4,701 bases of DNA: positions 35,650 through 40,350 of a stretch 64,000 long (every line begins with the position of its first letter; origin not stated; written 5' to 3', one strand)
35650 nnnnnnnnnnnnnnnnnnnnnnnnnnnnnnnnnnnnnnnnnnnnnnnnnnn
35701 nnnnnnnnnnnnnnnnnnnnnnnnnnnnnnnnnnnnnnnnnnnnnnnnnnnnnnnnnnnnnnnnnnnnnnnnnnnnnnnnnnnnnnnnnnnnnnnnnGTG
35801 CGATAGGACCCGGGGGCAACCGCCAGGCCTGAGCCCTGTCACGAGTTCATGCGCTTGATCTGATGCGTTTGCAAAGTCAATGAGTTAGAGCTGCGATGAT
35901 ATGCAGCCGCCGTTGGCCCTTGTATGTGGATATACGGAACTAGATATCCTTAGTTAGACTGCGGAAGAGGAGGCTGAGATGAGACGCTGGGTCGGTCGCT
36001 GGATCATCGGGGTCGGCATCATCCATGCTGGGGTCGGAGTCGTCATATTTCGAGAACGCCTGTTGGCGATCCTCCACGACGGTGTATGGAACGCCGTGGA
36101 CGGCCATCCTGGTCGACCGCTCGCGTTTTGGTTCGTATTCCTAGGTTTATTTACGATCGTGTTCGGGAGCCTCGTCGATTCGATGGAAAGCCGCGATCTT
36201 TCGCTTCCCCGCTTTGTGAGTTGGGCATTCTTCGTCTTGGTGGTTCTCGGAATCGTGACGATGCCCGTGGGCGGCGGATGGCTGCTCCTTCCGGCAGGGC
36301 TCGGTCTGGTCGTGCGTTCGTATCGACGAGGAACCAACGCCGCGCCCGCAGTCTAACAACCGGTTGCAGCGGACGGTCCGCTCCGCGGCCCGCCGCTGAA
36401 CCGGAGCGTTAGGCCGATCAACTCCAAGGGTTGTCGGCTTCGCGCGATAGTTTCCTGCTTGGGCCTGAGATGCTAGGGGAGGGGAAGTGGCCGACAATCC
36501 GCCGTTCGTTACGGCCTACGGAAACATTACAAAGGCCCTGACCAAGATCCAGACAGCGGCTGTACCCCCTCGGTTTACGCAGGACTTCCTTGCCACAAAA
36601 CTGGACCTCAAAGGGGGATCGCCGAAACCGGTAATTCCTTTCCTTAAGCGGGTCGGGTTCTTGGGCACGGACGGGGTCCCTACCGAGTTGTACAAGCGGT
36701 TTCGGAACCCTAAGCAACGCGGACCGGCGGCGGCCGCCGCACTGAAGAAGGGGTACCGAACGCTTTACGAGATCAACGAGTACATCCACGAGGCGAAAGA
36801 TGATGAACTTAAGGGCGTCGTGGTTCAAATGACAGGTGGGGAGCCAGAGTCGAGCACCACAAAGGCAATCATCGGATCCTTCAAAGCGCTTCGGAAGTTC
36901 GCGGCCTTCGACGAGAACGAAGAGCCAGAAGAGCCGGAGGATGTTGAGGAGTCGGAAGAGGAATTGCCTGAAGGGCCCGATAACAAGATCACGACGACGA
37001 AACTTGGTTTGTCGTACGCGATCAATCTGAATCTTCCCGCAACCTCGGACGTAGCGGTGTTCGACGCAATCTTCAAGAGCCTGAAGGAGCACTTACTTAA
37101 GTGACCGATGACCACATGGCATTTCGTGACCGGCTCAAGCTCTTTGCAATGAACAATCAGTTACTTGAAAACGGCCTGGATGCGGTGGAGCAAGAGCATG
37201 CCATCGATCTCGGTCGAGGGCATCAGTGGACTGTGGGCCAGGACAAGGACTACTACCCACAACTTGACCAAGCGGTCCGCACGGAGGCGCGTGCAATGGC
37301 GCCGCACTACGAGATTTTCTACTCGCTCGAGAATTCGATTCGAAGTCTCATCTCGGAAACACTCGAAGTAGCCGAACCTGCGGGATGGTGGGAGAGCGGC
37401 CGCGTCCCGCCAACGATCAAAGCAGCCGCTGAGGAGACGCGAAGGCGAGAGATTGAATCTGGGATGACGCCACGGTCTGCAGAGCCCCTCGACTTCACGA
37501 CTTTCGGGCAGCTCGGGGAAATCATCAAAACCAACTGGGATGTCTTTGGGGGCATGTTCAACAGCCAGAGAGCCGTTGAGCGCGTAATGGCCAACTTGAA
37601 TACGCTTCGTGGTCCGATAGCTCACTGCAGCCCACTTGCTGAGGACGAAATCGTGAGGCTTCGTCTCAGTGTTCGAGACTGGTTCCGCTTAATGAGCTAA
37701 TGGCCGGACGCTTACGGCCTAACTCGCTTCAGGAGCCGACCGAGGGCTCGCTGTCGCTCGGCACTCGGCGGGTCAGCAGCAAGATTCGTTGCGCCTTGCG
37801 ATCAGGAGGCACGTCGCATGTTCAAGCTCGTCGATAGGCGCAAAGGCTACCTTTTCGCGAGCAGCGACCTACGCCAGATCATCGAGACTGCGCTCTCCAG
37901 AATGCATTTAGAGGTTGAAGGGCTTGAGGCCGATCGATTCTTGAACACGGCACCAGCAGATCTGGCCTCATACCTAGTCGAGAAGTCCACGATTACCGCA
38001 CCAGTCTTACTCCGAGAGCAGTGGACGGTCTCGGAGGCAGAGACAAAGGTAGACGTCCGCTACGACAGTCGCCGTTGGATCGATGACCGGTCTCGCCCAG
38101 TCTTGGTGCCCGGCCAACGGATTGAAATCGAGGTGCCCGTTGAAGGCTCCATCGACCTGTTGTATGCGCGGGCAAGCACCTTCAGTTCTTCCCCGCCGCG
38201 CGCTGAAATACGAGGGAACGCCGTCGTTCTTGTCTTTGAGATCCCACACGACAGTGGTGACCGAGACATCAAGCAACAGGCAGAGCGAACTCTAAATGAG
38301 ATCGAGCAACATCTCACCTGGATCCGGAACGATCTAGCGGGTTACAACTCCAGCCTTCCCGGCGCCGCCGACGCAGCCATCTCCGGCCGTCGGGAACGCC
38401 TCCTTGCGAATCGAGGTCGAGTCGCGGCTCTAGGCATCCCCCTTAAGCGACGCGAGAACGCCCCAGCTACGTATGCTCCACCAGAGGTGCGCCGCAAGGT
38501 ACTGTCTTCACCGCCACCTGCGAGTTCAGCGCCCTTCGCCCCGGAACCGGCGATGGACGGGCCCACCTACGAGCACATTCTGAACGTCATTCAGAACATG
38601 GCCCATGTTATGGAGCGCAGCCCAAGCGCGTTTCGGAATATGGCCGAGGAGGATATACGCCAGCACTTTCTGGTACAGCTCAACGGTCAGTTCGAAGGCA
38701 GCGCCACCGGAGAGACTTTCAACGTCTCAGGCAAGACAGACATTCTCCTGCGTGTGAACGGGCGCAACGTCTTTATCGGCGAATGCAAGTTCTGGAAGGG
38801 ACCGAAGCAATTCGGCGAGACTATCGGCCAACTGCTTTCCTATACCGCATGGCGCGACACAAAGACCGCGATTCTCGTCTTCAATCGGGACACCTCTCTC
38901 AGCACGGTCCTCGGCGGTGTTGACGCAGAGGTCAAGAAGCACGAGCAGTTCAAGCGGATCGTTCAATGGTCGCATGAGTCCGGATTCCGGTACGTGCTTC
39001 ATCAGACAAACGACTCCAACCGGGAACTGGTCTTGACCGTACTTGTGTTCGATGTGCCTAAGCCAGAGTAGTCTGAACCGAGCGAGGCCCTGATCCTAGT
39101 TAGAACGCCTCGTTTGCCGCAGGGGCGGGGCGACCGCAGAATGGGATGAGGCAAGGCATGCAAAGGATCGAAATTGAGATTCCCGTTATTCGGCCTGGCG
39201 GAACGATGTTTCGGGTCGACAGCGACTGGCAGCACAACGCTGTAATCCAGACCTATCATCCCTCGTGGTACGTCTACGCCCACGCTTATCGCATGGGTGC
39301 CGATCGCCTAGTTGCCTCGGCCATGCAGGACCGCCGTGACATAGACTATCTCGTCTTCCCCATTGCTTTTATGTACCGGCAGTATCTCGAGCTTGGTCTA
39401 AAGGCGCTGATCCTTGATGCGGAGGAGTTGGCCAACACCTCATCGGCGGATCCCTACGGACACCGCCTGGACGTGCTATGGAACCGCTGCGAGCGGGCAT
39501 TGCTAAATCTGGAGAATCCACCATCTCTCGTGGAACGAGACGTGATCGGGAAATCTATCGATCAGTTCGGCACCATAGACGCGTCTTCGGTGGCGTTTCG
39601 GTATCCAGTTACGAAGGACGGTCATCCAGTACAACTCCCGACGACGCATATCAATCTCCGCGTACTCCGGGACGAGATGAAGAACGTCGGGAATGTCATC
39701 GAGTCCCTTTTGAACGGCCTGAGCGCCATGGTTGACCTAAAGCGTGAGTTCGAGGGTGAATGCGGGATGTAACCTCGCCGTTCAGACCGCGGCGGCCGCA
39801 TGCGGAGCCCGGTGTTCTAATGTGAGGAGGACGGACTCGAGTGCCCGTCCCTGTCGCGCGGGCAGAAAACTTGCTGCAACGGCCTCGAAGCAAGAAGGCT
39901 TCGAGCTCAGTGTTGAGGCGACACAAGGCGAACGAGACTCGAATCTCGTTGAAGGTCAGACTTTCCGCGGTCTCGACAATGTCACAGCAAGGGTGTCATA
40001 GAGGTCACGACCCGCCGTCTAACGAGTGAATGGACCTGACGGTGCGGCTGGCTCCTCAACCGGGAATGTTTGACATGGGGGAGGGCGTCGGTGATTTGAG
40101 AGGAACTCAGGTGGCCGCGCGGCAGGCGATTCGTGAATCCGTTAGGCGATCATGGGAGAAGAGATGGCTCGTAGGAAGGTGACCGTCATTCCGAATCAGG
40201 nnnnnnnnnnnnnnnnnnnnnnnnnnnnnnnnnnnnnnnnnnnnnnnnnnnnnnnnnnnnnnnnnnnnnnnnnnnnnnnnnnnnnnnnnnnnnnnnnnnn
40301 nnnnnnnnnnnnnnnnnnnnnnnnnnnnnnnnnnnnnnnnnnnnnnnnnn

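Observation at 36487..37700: Overlapping gene pair: about 205-aa DUF5343-like protein + Swt1-like HEPN protein (split toxin/effector candidate)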

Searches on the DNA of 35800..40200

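Call 76: search_rna_families(source=window, start=35800, end=40200, threshold=evalue, max_evalue=1)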
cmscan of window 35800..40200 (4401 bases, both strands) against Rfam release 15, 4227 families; matches with E-value up to 1: 1.
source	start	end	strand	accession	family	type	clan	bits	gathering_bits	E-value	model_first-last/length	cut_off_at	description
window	36937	36982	+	RF01134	sR30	Gene; snRNA; snoRNA; CD-box;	-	16.6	38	0.73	1-57/57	no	Small nucleolar RNA sR30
